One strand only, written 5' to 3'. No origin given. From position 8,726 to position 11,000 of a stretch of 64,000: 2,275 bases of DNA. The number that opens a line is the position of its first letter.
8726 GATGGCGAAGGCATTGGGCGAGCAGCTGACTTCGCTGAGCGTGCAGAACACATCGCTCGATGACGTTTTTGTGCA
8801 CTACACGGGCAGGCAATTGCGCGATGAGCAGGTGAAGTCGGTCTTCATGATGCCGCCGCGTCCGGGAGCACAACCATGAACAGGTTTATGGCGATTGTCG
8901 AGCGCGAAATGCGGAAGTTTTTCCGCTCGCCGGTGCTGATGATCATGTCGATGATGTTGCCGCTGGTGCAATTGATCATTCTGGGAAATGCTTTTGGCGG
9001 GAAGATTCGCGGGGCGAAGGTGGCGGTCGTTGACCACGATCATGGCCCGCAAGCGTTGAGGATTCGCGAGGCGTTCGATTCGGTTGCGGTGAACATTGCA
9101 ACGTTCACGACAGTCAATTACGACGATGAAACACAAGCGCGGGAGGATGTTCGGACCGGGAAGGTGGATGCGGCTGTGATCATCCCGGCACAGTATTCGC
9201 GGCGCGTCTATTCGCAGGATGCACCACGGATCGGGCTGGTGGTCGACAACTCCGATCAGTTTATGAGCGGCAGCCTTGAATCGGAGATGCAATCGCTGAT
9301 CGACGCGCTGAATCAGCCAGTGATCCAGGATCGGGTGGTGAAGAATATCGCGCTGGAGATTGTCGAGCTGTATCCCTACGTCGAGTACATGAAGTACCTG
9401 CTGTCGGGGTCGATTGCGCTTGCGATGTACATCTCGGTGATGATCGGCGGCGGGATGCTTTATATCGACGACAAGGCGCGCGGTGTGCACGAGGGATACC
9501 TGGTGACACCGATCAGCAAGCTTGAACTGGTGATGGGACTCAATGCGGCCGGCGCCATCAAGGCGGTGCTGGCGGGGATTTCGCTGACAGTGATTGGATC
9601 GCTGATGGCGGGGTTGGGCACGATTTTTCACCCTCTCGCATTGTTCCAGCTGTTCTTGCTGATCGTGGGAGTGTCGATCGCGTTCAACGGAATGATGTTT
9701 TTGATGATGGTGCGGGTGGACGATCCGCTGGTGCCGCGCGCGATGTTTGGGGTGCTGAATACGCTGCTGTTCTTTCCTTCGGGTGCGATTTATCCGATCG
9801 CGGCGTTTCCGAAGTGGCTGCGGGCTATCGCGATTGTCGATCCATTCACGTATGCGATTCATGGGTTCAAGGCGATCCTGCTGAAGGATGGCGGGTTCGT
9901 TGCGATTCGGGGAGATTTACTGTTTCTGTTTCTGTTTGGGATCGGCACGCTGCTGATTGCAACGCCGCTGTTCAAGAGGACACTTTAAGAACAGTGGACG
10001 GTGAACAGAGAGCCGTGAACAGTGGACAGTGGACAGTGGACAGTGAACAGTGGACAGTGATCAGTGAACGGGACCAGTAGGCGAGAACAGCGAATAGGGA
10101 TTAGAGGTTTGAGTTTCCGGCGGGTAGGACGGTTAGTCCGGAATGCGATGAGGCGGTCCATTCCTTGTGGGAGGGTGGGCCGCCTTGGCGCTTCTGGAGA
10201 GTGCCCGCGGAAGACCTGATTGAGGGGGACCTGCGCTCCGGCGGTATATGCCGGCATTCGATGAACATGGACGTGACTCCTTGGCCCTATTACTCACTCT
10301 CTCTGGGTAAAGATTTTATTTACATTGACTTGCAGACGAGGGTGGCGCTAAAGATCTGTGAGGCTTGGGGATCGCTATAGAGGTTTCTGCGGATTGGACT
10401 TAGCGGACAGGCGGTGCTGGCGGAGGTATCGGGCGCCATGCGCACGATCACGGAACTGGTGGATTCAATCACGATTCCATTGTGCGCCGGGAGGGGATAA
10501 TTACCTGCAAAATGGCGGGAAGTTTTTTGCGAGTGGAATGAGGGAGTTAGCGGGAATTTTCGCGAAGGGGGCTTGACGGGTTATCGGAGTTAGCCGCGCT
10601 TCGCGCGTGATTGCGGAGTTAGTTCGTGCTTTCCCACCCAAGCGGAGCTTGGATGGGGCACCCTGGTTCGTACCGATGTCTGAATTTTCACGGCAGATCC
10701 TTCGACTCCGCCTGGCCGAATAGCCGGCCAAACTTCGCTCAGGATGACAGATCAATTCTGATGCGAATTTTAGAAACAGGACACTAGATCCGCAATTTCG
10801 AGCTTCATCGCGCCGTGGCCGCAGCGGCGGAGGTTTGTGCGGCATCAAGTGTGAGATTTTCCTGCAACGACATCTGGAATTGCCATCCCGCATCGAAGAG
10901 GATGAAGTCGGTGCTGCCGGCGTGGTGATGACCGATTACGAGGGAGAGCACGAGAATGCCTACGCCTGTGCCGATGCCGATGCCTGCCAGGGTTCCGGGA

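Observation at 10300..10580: Undescribed roughly 280-bp non-coding module with phased boxes, copy A (copy B at 60110-60395)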

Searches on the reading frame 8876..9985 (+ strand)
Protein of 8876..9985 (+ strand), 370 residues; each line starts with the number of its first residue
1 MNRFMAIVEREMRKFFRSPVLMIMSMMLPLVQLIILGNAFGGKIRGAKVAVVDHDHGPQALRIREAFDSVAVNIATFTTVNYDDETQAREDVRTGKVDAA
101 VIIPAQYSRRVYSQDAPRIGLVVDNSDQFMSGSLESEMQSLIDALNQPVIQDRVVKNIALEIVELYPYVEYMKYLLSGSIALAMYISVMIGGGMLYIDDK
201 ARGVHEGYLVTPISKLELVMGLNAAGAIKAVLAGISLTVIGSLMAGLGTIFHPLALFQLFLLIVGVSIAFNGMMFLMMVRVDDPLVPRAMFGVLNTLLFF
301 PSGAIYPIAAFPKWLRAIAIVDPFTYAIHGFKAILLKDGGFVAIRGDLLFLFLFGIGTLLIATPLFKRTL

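Call 69: find_encoding_contigs(protein=window:8876-9985:+, flank=2500, max_places=8)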
Protein window:8876-9985:+ (370 aa): 2 contigs read that carry it; 1 place shown.
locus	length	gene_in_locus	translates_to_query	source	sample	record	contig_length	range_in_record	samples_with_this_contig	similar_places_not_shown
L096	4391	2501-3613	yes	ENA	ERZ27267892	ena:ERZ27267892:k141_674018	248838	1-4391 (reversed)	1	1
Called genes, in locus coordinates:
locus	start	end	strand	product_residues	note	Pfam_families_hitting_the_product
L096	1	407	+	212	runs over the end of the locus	PF00440:TetR_N, PF17938:TetR_C_29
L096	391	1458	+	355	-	PF25919:BSH_CusB (faint), PF25876:HH_MFP_RND (weak), PF25954:Beta-barrel_RND_2 (weak)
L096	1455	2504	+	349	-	PF00005:ABC_tran, PF13304:AAA_21 (faint), PF13732:DrrA1-3_C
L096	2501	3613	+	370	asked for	PF12679:ABC2_membrane_2 (weak), PF12698:ABC2_membrane_3, PF01061:ABC2_membrane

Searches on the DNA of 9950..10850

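Call 26: search_rna_families(source=window, start=9950, end=10850, threshold=evalue, max_evalue=5)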
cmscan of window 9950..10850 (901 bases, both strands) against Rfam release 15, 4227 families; matches with E-value up to 5: 0.
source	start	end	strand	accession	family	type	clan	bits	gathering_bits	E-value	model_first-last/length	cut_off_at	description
